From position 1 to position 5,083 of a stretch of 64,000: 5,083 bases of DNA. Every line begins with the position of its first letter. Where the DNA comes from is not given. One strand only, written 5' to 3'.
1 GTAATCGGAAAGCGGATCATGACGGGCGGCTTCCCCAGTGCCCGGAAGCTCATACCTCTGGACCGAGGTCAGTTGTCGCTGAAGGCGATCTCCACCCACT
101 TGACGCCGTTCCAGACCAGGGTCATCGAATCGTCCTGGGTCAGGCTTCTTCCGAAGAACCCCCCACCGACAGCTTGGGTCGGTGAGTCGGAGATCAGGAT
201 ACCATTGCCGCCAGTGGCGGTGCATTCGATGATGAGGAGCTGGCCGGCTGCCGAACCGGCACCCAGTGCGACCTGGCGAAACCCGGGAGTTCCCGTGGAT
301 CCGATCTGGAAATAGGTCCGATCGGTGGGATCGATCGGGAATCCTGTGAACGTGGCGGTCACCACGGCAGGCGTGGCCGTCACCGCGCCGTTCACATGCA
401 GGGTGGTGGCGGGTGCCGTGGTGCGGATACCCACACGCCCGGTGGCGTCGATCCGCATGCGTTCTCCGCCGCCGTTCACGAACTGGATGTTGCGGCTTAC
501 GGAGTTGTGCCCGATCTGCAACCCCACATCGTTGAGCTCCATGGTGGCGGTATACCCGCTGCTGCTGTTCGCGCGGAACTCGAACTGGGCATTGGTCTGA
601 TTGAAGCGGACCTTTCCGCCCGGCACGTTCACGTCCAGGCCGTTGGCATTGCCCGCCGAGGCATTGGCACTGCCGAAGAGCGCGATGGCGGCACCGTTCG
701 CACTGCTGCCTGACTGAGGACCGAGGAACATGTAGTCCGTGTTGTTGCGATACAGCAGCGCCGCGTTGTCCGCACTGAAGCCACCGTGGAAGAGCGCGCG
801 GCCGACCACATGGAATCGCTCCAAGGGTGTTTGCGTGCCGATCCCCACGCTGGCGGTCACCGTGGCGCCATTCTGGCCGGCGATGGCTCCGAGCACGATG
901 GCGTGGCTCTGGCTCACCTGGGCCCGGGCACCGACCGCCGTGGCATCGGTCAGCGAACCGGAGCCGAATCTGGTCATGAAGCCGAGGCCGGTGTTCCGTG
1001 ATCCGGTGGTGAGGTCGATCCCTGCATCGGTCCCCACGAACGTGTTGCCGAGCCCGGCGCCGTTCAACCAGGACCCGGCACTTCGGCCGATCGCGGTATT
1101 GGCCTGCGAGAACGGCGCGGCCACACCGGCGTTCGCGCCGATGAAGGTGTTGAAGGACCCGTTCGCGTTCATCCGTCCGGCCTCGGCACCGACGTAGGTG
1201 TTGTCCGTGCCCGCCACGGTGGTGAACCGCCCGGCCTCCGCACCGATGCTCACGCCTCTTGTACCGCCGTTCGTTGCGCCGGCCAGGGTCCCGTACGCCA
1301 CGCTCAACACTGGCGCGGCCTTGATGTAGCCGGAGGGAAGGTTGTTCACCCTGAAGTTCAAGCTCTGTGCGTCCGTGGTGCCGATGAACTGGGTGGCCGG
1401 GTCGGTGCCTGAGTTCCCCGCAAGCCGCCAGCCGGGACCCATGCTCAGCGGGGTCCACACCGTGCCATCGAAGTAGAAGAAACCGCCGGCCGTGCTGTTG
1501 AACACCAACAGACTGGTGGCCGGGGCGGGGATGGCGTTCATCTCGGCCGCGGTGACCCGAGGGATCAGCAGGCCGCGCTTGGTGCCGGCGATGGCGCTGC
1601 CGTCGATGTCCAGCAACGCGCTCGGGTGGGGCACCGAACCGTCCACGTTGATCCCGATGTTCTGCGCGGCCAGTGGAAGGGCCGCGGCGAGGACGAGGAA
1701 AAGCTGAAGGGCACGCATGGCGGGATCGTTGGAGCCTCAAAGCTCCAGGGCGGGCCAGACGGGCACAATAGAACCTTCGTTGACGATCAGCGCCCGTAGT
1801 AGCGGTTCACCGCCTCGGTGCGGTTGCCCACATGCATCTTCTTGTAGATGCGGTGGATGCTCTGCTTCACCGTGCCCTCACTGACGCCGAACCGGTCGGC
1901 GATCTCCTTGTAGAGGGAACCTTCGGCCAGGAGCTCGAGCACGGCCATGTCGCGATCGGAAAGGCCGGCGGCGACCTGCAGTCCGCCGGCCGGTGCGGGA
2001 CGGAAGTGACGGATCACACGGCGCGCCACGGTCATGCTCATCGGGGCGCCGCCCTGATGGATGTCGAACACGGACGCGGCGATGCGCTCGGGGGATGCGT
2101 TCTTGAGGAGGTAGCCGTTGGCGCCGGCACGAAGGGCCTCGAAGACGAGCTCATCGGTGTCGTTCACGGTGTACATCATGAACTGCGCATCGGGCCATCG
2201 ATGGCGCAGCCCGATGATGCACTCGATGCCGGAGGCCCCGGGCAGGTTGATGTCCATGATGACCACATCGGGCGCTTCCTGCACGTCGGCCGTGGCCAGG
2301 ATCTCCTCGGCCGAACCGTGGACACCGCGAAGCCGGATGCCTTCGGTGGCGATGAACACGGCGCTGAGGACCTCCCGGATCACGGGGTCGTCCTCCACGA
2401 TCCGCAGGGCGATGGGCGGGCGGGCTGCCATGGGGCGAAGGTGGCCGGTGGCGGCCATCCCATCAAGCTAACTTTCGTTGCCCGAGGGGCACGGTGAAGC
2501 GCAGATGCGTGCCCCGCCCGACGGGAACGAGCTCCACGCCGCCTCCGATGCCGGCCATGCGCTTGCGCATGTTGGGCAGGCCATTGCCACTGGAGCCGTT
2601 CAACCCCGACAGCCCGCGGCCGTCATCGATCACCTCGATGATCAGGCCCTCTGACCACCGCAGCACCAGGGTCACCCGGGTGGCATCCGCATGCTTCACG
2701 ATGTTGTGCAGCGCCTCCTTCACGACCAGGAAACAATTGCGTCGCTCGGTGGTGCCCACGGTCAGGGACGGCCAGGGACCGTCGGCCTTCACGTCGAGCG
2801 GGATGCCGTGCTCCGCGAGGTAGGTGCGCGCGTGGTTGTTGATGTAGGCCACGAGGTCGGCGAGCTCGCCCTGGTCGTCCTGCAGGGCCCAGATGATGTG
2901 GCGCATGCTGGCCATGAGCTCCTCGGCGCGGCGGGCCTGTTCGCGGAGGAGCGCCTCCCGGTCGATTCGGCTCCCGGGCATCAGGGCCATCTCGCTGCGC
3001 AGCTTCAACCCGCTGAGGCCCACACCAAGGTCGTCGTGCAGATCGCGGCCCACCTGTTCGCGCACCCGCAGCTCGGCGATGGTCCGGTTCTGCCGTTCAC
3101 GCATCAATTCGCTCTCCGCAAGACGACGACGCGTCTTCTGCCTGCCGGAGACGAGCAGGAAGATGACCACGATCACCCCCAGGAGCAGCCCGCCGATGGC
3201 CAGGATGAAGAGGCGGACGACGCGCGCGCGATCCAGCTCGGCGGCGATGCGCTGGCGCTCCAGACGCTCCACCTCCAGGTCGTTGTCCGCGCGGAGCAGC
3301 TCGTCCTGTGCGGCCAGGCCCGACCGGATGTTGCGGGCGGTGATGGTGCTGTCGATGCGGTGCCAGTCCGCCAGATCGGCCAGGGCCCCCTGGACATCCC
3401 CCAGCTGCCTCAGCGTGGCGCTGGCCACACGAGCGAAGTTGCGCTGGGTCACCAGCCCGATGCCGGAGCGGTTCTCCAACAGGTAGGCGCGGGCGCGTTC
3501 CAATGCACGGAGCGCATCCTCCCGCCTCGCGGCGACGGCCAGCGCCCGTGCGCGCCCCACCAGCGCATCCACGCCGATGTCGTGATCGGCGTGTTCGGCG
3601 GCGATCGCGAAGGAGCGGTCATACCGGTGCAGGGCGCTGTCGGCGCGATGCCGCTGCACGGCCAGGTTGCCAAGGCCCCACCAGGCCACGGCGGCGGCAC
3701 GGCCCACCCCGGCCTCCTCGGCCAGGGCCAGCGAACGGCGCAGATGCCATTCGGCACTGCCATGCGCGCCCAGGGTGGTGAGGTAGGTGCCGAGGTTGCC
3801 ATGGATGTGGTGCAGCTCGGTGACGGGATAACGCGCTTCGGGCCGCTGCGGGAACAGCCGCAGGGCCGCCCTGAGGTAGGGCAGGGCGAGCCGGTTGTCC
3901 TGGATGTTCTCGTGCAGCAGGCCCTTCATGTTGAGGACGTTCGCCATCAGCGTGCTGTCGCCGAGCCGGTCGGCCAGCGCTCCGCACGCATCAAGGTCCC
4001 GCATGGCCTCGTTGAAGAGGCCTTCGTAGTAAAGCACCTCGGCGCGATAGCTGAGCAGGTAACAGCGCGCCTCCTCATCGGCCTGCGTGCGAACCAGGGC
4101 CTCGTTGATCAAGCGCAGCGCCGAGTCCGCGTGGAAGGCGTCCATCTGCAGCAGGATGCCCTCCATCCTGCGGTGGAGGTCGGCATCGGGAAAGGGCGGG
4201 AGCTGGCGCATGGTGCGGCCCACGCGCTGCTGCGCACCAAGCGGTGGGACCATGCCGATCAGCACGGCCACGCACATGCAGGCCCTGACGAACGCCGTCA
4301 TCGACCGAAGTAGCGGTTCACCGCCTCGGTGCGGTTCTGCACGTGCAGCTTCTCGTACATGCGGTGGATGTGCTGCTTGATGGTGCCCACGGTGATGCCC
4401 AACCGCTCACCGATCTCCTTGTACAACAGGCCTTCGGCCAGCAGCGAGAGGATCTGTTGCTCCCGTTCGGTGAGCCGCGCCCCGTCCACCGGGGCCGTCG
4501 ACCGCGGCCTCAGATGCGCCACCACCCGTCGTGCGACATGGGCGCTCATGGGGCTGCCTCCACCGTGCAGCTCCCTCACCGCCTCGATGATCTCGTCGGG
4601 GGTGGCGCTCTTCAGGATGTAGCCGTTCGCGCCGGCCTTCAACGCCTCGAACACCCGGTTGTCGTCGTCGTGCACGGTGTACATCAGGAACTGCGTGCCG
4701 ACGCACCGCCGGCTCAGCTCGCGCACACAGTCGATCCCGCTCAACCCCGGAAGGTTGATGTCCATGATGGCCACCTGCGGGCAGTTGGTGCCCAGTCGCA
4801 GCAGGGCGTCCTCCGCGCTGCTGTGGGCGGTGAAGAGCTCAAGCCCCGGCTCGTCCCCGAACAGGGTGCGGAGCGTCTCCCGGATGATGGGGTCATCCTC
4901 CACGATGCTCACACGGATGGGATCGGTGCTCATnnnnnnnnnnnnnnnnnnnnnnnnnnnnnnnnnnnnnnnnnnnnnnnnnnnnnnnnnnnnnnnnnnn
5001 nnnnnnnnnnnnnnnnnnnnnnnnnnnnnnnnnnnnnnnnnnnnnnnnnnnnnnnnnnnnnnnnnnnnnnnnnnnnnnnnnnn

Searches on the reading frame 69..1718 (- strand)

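Call 23: search_protein_families(library=pfam, proteins=[window:69-1718:-], max_evalue=0.0001)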
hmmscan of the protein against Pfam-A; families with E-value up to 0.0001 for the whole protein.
window:69-1718:- (549 aa): 1 family
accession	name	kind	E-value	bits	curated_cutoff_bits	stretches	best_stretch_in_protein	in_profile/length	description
PF25692.1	Phage_depo_C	-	6.3e-06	27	25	1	465-541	15-89/90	Phage depolymerase C-terminal beta sandwich domain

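Call 26: search_protein_families(library=ncbifam, proteins=[window:69-1718:-], max_evalue=0.001)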
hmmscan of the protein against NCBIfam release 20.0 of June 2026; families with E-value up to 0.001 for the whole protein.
window:69-1718:- (549 aa): 0 families

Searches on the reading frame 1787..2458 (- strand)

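Call 83: search_protein_families(library=pfam, proteins=[window:1787-2458:-], max_evalue=0.001)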
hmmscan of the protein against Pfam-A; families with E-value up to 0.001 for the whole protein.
window:1787-2458:- (223 aa): 6 families
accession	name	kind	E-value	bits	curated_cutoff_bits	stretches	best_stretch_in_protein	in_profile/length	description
PF00072.30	Response_reg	-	1.2e-20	74.1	30.2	1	20-130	3-110/111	Response regulator receiver domain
PF00196.25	GerE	-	1.1e-14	54.2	23.5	1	166-217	3-54/57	Bacterial regulatory proteins, luxR family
PF08281.18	Sigma70_r4_2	-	4.1e-09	36.4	25.7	1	164-208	9-54/54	Sigma-70, region 4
PF04545.22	Sigma70_r4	-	3.7e-07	30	24.1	1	164-208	3-48/50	Sigma-70, region 4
PF13384.12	HTH_23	-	8.2e-06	25.9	24.6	1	172-203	9-40/50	Homeodomain-like domain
PF13518.12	HTH_28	-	0.00031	21.2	25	1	173-203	5-35/52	Helix-turn-helix domain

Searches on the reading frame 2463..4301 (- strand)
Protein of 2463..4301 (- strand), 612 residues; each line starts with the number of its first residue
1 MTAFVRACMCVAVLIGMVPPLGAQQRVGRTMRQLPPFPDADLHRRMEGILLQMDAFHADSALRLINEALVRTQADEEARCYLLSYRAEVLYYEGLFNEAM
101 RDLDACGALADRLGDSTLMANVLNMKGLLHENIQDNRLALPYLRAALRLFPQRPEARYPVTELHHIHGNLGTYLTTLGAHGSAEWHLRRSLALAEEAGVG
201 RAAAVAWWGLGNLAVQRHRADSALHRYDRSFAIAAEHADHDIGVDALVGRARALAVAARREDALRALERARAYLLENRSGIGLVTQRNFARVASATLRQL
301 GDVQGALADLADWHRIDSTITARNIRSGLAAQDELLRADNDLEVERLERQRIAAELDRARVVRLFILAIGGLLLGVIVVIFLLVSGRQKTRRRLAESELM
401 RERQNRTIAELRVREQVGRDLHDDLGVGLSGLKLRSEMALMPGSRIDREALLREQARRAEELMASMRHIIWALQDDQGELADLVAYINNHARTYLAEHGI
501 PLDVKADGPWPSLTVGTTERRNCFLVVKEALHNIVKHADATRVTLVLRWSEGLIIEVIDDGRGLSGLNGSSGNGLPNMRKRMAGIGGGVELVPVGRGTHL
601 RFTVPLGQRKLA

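Call 23: search_protein_families(library=pfam, proteins=[window:2463-4301:-], max_evalue=0.0001)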
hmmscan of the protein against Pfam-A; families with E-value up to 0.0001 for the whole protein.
window:2463-4301:- (612 aa): 3 families
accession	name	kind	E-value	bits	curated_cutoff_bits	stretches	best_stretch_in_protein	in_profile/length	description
PF13424.12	TPR_12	-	4.3e-08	33.7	30.1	0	204-272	3-73/77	Tetratricopeptide repeat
PF02518.31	HATPase_c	-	4.5e-08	34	26.4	1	524-607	7-110/111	Histidine kinase-, DNA gyrase B-, and HSP90-like ATPase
PF07730.19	HisKA_3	-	3e-06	28.1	24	1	414-476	2-66/68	Histidine kinase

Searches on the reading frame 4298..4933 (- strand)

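Call 23: search_protein_families(library=pfam, proteins=[window:4298-4933:-], max_evalue=0.0001)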
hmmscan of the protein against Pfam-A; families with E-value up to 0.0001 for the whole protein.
window:4298-4933:- (211 aa): 5 families
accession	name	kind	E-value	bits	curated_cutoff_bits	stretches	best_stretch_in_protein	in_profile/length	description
PF00072.30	Response_reg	-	1.7e-23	83.4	30.2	1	8-120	1-111/111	Response regulator receiver domain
PF00196.25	GerE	-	6.5e-16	58.1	23.5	1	153-205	2-54/57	Bacterial regulatory proteins, luxR family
PF08281.18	Sigma70_r4_2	-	3.9e-10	39.6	25.7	1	152-196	9-54/54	Sigma-70, region 4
PF04545.22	Sigma70_r4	-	3.2e-09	36.6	24.1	1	152-196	3-48/50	Sigma-70, region 4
PF13384.12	HTH_23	-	4.5e-05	23.6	24.6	0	157-191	6-40/50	Homeodomain-like domain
